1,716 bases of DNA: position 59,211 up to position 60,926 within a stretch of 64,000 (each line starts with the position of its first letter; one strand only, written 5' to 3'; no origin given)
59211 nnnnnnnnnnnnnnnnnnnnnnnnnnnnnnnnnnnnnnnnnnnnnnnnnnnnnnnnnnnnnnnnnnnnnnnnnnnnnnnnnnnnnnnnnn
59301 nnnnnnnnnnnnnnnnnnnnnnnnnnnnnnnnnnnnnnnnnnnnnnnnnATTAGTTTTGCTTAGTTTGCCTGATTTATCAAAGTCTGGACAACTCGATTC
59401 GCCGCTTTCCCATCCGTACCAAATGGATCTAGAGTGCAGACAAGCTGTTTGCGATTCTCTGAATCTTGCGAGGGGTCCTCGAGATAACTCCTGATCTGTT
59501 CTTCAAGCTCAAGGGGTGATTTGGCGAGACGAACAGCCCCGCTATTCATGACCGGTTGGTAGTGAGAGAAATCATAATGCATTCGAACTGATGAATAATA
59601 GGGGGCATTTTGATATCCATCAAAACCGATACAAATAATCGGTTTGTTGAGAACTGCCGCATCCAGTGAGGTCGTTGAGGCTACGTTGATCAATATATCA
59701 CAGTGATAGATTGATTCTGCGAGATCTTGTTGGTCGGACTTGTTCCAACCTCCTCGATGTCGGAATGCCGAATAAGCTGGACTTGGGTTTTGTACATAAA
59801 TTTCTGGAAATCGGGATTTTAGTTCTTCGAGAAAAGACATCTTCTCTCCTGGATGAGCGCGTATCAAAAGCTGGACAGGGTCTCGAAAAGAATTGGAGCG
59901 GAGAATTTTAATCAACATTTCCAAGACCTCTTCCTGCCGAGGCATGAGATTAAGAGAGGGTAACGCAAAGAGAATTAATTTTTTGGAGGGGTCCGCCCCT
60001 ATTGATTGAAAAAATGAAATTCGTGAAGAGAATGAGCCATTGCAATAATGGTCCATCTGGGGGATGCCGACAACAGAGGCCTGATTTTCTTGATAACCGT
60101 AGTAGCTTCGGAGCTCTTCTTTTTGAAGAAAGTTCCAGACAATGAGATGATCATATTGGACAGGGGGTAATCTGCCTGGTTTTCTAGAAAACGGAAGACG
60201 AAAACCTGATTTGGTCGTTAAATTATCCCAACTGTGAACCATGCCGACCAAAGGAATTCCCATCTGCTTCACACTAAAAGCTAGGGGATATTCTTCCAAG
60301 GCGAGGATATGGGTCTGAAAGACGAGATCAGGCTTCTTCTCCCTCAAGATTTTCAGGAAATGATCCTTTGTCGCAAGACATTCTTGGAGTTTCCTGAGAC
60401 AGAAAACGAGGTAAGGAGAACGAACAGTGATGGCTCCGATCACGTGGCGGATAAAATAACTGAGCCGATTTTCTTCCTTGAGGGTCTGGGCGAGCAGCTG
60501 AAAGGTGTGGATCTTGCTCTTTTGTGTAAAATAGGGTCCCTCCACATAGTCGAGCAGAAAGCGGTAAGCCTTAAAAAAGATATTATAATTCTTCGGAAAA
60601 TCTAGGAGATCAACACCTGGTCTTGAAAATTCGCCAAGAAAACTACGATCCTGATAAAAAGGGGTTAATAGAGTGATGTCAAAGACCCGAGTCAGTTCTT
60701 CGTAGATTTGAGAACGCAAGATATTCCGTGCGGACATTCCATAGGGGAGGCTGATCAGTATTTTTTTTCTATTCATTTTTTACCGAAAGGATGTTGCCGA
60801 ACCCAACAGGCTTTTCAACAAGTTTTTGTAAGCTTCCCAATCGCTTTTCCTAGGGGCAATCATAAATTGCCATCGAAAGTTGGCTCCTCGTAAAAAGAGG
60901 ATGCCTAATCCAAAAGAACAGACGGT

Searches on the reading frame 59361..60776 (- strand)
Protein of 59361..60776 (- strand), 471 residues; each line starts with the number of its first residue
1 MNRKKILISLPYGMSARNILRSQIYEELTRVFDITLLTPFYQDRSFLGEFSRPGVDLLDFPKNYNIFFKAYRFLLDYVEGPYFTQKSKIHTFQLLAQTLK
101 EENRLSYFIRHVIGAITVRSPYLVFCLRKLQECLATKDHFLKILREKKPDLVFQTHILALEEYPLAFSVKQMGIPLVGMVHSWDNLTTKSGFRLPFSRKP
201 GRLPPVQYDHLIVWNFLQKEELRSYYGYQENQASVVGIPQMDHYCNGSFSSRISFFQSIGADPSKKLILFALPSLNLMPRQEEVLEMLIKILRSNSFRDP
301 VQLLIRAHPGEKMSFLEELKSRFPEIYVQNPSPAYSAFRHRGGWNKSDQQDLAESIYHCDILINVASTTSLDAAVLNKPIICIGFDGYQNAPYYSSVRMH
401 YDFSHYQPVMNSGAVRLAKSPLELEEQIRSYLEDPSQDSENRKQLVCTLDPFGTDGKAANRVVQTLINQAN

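Call 97: search_solved_structures(query=window:59361-60776:-, max_evalue=0.00001)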
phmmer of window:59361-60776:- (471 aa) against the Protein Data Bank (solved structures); distinct sequences matched with E-value up to 0.00001: 0.
